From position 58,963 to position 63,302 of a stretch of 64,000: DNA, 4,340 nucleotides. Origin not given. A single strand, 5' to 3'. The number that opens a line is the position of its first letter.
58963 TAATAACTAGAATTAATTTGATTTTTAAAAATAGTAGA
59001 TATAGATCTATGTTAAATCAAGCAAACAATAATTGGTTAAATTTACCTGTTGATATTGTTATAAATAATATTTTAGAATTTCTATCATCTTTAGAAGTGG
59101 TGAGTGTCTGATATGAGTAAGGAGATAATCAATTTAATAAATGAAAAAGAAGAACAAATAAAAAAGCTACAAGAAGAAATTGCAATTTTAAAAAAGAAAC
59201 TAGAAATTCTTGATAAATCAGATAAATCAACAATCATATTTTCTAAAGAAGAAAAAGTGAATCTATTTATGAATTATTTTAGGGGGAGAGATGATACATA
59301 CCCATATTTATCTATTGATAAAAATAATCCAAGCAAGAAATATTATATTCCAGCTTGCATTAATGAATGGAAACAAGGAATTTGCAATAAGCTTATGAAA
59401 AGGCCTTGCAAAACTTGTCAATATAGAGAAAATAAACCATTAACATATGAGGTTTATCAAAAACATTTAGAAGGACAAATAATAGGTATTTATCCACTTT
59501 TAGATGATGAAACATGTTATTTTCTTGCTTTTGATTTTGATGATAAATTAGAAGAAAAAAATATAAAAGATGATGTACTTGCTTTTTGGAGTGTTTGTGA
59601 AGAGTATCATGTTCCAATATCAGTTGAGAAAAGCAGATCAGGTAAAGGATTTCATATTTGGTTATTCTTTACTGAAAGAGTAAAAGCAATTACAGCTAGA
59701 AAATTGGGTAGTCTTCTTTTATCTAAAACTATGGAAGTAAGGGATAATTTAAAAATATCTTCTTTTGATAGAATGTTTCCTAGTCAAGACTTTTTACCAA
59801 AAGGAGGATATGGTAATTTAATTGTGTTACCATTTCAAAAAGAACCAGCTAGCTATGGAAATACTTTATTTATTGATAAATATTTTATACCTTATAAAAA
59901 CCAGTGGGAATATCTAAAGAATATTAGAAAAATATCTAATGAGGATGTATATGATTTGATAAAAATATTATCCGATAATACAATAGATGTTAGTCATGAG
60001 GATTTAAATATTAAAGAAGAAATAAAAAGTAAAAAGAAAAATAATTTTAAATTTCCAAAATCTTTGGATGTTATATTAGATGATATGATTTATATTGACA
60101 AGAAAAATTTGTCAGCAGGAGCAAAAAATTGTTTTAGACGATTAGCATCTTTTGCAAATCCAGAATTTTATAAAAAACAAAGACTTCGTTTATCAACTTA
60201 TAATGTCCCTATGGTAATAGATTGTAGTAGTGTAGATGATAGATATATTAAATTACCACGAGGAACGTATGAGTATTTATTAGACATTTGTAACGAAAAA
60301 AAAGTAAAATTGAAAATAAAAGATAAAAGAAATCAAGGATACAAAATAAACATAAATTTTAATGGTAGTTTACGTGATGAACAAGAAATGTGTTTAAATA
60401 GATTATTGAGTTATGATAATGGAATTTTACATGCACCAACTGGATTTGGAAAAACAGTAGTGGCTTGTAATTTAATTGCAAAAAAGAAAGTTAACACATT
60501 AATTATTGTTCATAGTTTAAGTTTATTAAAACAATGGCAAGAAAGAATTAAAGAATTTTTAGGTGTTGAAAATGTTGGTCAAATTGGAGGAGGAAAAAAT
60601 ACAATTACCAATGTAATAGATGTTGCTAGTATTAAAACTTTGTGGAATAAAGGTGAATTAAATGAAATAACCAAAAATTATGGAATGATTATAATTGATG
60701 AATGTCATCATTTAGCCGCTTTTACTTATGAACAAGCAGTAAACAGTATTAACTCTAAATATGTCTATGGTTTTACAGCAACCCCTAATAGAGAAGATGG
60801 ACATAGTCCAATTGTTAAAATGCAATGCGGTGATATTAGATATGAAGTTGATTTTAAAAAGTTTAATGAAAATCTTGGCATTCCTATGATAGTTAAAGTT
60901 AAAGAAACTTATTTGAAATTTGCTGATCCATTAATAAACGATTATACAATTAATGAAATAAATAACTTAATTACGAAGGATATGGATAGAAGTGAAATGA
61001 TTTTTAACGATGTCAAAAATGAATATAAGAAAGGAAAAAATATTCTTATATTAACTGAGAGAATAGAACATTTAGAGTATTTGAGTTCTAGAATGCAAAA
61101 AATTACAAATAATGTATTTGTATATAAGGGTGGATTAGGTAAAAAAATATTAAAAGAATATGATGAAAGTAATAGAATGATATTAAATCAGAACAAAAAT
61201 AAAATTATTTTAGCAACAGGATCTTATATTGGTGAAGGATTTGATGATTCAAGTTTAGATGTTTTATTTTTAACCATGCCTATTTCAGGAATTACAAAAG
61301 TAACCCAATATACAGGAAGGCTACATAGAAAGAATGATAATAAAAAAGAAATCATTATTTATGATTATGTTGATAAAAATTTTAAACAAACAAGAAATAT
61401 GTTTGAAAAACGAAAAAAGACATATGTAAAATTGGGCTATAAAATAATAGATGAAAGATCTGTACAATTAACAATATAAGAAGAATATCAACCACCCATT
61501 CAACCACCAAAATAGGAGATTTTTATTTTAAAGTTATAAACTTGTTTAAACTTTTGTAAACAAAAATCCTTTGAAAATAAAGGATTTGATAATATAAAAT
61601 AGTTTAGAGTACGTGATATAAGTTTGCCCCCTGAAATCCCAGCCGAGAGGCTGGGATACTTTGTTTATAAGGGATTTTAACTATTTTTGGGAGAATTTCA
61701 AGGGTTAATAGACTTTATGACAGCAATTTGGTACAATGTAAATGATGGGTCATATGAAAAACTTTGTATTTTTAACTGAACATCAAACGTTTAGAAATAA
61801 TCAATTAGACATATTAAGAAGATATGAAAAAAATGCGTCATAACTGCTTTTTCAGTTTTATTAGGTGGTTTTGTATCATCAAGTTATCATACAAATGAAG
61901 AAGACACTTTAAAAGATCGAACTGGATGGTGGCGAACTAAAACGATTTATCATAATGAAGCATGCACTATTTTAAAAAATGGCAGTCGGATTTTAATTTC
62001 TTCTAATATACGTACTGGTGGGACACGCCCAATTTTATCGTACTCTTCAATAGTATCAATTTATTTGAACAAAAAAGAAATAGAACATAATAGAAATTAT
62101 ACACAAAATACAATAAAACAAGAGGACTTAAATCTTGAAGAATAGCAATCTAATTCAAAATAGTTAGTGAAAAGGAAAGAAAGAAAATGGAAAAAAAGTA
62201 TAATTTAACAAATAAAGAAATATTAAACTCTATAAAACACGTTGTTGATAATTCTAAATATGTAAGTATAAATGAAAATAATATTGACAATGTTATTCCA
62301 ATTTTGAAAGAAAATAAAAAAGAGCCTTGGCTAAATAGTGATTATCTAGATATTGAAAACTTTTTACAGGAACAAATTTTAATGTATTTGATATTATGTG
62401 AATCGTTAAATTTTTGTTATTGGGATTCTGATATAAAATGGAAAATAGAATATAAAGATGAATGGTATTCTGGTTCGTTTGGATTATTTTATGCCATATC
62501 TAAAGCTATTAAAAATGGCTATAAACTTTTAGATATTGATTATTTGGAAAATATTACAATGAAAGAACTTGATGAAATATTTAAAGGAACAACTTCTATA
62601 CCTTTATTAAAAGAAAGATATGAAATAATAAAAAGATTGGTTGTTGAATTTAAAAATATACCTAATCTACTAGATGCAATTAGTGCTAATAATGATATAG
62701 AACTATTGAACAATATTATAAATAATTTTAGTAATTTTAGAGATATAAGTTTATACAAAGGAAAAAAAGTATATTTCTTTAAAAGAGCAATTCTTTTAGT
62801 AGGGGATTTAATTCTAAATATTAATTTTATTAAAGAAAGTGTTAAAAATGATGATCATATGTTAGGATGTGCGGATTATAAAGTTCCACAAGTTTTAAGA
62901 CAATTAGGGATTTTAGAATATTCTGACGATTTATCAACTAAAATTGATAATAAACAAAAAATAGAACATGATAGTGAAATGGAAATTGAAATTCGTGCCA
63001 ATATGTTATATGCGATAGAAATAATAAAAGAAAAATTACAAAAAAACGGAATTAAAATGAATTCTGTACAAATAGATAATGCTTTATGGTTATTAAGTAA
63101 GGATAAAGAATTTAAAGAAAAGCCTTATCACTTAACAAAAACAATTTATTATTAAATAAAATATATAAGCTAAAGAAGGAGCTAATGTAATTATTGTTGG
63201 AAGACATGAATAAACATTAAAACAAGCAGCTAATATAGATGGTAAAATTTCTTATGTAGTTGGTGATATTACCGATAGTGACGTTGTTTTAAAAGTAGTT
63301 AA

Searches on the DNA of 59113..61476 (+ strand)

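Call 98: search_dna_similar(query=L015:5872-8238:+, collection=ecoli_genomes, mode=near, max_rows=12, rows=spread)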
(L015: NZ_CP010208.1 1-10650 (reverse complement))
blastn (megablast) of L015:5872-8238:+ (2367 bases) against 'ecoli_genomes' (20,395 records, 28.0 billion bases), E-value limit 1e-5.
Records with a match: 878; places in all: 908; records where one place covers at least 80% of the query: 685.
Genomes with a match: 876 of 5426; with a place that covers at least 80% of the query: 684. Places per genome that has any: lowest 1, median 1, highest 3. On chromosomes: 901 places; on plasmids: 7.
Best place of each record, by identity: >=99% 8; 95-99% 727; 90-95% 16; 80-90% 125; 60-80% 2.
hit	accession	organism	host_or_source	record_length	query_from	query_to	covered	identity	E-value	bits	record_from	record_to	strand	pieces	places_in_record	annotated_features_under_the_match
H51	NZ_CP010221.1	Escherichia coli strain M19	mouse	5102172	1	2367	100%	100.0%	0e+0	4372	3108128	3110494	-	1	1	TOTE conflict system archaeo-eukaryotic primase domain-containing ...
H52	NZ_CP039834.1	Escherichia coli O157:H7 strain MB41-1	cattle feces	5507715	1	2367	100%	96.5%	0e+0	3917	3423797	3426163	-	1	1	TOTE conflict system archaeo-eukaryotic primase domain-containing ...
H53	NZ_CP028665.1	Escherichia coli strain 118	cattle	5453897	1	2367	100%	96.5%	0e+0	3917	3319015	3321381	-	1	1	TOTE conflict system archaeo-eukaryotic primase domain-containing ...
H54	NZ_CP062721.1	Escherichia coli O157:H7 strain Z1815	Bovine Faeces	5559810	1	2367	100%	96.5%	0e+0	3917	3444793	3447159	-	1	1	TOTE conflict system archaeo-eukaryotic primase domain-containing ...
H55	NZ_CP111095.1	Escherichia coli strain TW14588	Lactuca sativa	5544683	1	2367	100%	96.5%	0e+0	3917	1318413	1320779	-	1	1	TOTE conflict system archaeo-eukaryotic primase domain-containing ...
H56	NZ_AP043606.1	Escherichia coli strain AST198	Homo sapiens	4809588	1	2367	100%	96.5%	0e+0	3917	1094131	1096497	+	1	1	TOTE conflict system archaeo-eukaryotic primase domain-containing ...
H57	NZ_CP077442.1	Escherichia coli O111:H8 strain SF4-1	Face Flies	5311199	1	2367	100%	96.5%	0e+0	3906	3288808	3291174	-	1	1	TOTE conflict system archaeo-eukaryotic primase domain-containing ...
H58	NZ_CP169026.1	Escherichia coli strain UTME-2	beef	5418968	1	2345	99%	96.2%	0e+0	3843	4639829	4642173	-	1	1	DEAD/DEAH box helicase family protein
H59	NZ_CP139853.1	Escherichia coli strain Nord122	Homo sapiens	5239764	1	2339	99%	96.3%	0e+0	3861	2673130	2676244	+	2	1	DEAD/DEAH box helicase family protein | TOTE conflict system archaeo-eukaryotic primase domain-containing ... | IS1 family transposase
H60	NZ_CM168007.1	Escherichia coli strain PEC411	Sus scrofa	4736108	1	911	38%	96.1%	0e+0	1471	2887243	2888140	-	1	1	TOTE conflict system archaeo-eukaryotic primase domain-containing ... | tnpB: IS66 family insertion sequence element accessory protein TnpB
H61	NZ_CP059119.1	Escherichia coli strain Ec42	Homo sapiens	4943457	65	349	12%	88.1%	3e-87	333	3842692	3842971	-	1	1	TOTE conflict system archaeo-eukaryotic primase domain-containing ...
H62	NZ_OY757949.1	Escherichia coli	-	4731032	831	911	3%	95.1%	1e-25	128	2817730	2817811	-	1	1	helicase | tnpB: IS66 family insertion sequence element accessory protein TnpB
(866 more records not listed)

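Call 99: get_annotated_region(hit=H52, flank=7000)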
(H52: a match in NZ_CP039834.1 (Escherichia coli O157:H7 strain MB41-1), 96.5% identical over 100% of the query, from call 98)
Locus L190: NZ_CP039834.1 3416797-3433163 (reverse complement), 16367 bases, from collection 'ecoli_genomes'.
description: Escherichia coli O157:H7 strain MB41-1 chromosome, complete genome
organism: Escherichia coli O157:H7 strain MB41-1 (NCBI taxid 83334)
replicon: chromosome; assembly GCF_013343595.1
host: -; source: cattle feces; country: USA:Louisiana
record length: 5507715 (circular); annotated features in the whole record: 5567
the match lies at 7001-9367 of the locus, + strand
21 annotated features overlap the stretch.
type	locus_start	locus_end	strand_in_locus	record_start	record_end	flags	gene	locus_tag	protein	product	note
CDS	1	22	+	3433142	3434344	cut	-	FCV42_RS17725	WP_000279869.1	tyrosine-type recombinase/integrase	-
CDS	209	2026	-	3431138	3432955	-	-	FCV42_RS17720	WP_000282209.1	hypothetical protein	-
CDS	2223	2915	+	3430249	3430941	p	-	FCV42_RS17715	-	IS1 family transposase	frameshifted; internal stop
CDS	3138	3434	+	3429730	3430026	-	-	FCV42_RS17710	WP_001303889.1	helix-turn-helix transcriptional regulator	-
CDS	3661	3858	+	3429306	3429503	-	-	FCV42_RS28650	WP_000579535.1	DUF3987 domain-containing protein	-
CDS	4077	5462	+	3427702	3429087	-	-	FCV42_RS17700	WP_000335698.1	YfjI family protein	-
CDS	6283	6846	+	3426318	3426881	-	-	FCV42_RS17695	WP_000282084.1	inovirus-type Gp2 protein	-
CDS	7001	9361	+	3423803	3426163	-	-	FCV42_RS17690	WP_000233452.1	TOTE conflict system archaeo-eukaryotic primase domain-containing protein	-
CDS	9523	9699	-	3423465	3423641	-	-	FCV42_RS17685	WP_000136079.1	hypothetical protein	-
CDS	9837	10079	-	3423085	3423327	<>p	-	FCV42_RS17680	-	IS30 family transposase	incomplete; partial in the middle of a contig; missing N-terminus and C-terminus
CDS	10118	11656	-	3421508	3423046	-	-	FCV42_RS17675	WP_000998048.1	IS66-like element ISEc8 family transposase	-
CDS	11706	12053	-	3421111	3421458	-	tnpB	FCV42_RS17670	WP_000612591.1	IS66 family insertion sequence element accessory protein TnpB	TnpB, as the term is used for proteins encoded by IS66 family insertion elements, is considered an accessory protein, ...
CDS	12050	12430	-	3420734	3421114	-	tnpA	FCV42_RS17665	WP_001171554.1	IS66-like element accessory protein TnpA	-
CDS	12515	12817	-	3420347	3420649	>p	-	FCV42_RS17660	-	helix-turn-helix domain-containing protein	incomplete; partial in the middle of a contig; missing C-terminus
CDS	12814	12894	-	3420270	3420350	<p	-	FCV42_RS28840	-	hypothetical protein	incomplete; partial in the middle of a contig; missing N-terminus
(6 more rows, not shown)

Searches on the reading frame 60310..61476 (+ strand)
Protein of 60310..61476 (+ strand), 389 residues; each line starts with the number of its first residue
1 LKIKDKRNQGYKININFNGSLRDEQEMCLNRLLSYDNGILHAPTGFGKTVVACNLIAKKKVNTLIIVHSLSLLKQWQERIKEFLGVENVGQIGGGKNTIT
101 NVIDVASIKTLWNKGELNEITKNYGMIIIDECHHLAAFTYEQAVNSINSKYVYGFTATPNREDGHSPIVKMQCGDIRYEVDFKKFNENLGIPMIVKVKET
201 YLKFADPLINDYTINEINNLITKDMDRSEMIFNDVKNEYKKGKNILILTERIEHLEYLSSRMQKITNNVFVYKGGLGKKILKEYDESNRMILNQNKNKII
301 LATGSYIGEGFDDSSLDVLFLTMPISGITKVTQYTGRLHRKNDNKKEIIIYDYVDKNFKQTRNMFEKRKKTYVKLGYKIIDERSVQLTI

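Call 105: search_solved_structures(query=window:60310-61476:+, max_evalue=1e-15, show_alignments=3)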
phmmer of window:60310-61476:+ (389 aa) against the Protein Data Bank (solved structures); distinct sequences matched with E-value up to 1e-15: 5.
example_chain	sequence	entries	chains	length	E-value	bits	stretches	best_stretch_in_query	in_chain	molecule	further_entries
6p4f_A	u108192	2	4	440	2.9e-23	85.7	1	20-189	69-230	DNA-dependent ATPase XPBII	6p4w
5tnu_A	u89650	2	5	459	3.3e-23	85.5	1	20-189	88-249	DNA-dependent ATPase XPBII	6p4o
6p66_A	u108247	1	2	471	7.2e-21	77.8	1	20-179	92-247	DNA repair protein RAD25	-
2fwr_A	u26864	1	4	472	7.2e-21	77.8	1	20-179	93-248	DNA repair protein RAD25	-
2fz4_A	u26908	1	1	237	2.2e-17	66.3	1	20-166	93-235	DNA repair protein RAD25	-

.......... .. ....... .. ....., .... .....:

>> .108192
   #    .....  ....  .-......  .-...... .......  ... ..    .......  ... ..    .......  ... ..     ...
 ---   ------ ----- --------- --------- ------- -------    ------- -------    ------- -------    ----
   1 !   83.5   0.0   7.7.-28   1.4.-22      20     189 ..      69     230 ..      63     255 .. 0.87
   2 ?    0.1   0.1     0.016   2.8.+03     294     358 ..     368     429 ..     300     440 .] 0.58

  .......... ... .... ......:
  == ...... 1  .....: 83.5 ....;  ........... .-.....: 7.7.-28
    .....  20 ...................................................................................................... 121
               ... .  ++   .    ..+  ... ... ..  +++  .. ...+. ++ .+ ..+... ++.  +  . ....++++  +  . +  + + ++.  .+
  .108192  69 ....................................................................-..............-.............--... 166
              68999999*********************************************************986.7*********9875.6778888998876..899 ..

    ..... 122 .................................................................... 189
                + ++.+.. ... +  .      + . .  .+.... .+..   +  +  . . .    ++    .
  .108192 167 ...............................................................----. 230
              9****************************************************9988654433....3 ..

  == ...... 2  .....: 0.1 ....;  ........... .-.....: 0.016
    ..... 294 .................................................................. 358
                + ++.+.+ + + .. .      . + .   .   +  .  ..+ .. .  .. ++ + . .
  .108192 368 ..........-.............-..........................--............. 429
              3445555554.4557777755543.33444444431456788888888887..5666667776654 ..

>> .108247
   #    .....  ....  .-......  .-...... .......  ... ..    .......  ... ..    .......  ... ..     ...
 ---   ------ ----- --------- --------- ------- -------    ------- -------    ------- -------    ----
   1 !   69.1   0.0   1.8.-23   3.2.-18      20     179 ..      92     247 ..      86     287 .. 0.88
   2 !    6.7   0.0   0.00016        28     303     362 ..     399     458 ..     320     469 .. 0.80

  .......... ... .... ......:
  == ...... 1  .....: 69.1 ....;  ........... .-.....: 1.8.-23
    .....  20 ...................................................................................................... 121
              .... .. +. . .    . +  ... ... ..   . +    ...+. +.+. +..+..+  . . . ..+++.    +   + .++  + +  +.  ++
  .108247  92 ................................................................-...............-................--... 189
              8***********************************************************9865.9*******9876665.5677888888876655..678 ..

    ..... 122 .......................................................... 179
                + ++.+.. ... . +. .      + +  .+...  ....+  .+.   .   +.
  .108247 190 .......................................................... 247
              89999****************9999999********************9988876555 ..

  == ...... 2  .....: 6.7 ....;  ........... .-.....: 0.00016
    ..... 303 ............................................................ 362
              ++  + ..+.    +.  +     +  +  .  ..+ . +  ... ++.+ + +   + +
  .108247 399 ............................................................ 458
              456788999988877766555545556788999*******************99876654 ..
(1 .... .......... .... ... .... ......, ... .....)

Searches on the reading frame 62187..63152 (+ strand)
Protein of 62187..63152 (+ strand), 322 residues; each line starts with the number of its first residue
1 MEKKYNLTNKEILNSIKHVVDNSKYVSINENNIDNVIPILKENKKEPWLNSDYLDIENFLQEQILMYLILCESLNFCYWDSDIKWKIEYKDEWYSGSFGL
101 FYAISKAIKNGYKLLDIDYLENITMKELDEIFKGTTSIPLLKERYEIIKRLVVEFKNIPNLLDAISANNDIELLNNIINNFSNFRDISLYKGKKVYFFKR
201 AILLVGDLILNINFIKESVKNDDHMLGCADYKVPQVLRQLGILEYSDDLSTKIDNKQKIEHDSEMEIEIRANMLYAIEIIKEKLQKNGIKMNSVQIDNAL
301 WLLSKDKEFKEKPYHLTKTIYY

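Call 72: find_encoding_contigs(protein=window:62187-63152:+, flank=6000, max_places=8)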
Protein window:62187-63152:+ (322 aa): 18 contigs read that carry it; 8 places shown.
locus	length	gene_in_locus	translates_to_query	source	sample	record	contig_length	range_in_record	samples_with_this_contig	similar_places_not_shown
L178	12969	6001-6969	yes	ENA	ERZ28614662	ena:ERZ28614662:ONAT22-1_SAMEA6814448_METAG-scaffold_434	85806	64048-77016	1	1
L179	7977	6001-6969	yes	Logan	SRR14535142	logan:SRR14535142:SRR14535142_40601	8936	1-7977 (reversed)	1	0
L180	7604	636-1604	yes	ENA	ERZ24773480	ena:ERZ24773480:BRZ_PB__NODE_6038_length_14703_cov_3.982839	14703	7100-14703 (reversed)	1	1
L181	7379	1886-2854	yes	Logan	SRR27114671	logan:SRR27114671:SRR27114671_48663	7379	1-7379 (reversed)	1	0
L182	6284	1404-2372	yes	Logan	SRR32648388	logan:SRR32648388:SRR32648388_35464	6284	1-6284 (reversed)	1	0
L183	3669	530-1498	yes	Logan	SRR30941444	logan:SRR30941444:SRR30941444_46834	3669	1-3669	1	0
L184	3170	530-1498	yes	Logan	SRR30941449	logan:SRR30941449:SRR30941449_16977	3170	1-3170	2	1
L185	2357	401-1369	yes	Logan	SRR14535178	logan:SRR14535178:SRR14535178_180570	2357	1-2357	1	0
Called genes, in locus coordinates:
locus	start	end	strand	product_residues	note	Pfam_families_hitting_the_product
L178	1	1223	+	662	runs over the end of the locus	PF17191:RecG_wedge, PF00270:DEAD, PF04851:ResIII, PF00271:Helicase_C, PF19833:RecG_dom3_C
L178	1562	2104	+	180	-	-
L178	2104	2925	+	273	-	PF08843:AbiEii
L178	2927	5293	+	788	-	PF13307:Helicase_C_2 (faint), PF22548:AEP-TOTE, PF00176:SNF2-rel_dom (faint), PF04851:ResIII, PF00270:DEAD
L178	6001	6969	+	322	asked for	PF10343:Q_salvage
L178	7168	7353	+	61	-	PF13561:adh_short_C2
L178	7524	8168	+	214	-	PF12682:Flavodoxin_4, PF12724:Flavodoxin_5 (faint)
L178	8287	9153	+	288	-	PF00248:Aldo_ket_red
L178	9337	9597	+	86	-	PF06949:DUF1292 (weak)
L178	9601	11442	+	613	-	-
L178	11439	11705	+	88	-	-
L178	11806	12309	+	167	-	-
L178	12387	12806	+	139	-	PF01957:NfeD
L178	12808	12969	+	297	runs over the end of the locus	PF01145:Band_7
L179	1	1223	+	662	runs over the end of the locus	PF17191:RecG_wedge, PF00270:DEAD, PF04851:ResIII, PF00271:Helicase_C, PF19833:RecG_dom3_C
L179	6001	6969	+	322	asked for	PF10343:Q_salvage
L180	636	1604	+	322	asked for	PF10343:Q_salvage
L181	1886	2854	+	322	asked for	PF10343:Q_salvage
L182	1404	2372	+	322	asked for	PF10343:Q_salvage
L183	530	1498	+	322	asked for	PF10343:Q_salvage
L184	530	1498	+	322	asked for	PF10343:Q_salvage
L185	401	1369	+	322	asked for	PF10343:Q_salvage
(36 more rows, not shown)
